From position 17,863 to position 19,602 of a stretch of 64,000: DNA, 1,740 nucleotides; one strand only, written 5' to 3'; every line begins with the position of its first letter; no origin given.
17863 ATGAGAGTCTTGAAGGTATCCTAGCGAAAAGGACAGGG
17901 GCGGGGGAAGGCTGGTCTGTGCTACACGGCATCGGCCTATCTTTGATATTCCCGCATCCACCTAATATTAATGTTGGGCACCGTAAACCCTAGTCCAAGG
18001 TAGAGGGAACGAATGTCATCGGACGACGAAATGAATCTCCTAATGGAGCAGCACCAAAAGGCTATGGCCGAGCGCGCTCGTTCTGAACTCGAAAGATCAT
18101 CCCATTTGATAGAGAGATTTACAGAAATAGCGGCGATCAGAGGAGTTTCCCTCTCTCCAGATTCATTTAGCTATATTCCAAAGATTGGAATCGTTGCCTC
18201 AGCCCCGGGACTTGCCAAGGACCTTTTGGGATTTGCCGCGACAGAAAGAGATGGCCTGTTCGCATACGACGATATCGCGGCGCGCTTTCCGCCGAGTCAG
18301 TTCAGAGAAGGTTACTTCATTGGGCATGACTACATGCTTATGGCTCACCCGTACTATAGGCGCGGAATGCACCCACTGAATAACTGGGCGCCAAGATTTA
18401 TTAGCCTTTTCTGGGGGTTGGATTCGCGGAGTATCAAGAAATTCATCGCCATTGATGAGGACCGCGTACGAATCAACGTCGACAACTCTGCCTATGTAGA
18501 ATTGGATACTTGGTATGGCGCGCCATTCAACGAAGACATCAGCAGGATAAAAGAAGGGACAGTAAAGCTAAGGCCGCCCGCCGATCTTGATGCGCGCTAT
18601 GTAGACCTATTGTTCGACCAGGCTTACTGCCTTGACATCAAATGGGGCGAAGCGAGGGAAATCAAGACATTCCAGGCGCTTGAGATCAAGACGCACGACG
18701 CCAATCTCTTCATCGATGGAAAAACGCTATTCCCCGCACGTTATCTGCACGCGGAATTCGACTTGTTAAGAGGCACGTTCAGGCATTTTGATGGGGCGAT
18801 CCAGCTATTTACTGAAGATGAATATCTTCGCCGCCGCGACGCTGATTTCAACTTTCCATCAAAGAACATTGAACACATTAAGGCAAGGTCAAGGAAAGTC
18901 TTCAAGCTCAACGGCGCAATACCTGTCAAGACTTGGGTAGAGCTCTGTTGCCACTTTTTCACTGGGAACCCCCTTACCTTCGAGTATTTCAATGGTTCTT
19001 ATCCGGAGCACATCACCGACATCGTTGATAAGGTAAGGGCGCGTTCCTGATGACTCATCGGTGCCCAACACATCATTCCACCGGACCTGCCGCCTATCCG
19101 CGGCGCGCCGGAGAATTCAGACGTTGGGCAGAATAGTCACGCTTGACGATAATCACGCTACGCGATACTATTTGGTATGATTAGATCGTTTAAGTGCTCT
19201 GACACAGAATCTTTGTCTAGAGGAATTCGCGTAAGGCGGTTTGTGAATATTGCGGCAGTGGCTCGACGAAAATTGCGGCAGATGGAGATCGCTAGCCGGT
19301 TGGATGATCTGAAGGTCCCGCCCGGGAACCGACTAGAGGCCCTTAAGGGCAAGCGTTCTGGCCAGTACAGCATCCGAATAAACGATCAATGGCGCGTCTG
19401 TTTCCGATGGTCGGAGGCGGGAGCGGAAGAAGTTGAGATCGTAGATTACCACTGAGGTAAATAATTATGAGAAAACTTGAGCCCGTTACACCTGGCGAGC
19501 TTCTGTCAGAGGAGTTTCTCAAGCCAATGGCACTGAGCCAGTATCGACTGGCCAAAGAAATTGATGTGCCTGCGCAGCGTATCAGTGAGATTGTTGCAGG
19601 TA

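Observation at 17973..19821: attC-like sites bracket both island units: an integron-type cassette array with no integrase in sight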

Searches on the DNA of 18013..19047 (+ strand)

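Call 38: search_with_rna_model(model_id=R1, sources=[L001, L005, L010, L011, L012, L013, L014, L015, L016, L017, L018, L019, L020, L021, L022, L023, L024, L025, L026, L027, L028, L029, L030, L031, L032, L033, L034, L035, L037, L038, L039, L040, L041, L042, L043, L044, L045, L053, L052], max_evalue=1)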
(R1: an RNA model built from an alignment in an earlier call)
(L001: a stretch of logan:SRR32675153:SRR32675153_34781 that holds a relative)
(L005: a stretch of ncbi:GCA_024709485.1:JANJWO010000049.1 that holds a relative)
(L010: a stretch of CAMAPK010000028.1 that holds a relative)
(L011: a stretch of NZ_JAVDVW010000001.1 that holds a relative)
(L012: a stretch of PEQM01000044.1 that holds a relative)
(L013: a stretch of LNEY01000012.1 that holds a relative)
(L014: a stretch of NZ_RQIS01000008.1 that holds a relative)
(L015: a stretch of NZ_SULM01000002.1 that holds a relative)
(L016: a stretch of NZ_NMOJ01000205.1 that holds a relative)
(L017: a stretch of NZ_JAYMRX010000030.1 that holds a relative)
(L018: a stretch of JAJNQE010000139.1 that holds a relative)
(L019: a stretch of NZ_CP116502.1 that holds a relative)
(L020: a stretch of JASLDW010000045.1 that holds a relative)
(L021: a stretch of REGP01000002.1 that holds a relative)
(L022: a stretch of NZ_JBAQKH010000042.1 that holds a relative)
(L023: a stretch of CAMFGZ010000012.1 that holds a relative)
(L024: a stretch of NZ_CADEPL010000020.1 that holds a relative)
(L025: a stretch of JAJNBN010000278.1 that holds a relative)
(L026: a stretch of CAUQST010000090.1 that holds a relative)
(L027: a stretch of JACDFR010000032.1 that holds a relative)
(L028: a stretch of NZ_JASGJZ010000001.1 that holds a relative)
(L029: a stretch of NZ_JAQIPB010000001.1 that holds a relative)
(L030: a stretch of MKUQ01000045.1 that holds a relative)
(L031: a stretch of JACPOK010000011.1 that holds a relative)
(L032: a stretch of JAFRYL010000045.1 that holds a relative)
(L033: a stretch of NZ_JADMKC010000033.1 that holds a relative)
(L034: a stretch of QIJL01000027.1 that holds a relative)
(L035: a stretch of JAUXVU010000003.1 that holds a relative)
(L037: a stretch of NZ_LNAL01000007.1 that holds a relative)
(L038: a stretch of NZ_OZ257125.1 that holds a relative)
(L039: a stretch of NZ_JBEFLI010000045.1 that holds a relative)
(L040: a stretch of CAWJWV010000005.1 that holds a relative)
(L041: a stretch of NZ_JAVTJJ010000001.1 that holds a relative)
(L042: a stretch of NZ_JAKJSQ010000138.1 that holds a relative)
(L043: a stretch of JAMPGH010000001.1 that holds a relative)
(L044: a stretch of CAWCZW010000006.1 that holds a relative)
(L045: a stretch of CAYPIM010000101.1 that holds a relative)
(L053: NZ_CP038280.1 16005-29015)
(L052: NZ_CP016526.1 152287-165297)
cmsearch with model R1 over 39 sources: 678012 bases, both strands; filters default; matches with E-value up to 1: 22.
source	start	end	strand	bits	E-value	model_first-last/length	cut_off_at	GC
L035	9858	9929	+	52.1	3.7e-10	1-72/72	no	0.6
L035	8060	8119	+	43.5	6.3e-08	1-72/72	no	0.52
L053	2628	2688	-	41.9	1.7e-07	1-72/72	no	0.54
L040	9828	9941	+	39.3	7.9e-07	1-72/72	no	0.57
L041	12225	12267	+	39.1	8.9e-07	1-72/72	no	0.58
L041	10936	11004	+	38.7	1.1e-06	1-72/72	no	0.54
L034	5250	5309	+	35.7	7e-06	1-72/72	no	0.62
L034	1795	1851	+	34.3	1.6e-05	1-72/72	no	0.61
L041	11466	11523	+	34.2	1.7e-05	1-72/72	no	0.66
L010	3121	3179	+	29.7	0.00026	1-72/72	no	0.46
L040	11510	11622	+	29.3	0.00032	1-72/72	no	0.57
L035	8925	8985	+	28.8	0.00044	1-72/72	no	0.61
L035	11024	11087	+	28.4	0.00056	1-72/72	no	0.64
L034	4452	4508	+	27.5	0.00095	1-72/72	no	0.53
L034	2998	3057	+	27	0.0013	1-72/72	no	0.57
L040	11007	11039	+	25.7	0.0029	1-72/72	no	0.55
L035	12152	12229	+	25.3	0.0038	1-72/72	no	0.62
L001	12950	13012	+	24.8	0.0049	6-67/72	no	0.62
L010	1542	1609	+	22.6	0.018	1-72/72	no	0.57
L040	13684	13753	+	20.5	0.067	1-72/72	no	0.54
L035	16589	16651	+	17.9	0.31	1-72/72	no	0.57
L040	12960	13086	+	16.8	0.61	1-72/72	no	0.66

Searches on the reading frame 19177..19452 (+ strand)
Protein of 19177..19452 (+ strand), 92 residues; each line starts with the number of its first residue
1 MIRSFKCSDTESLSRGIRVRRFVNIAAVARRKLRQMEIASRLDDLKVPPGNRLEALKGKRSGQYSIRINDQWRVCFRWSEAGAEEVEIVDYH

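Call 9: search_protein_families(library=pfam, proteins=[window:19177-19452:+], max_evalue=0.01)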
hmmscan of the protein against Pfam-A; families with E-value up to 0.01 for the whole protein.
window:19177-19452:+ (92 aa): 1 family
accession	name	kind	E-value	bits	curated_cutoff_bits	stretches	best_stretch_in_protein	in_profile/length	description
PF05015.19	HigB-like_toxin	-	9.1e-18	65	27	1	24-92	24-91/91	RelE-like toxin of type II toxin-antitoxin system HigB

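Call 14: search_protein_families(library=padloc, proteins=[window:19177-19452:+], max_evalue=0.01)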
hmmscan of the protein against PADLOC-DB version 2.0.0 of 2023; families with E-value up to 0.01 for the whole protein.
window:19177-19452:+ (92 aa): 0 families

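Call 48: search_protein_families(library=ncbifam, proteins=[window:19177-19452:+], max_evalue=0.001)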
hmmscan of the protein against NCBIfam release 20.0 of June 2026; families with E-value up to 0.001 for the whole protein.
window:19177-19452:+ (92 aa): 0 families
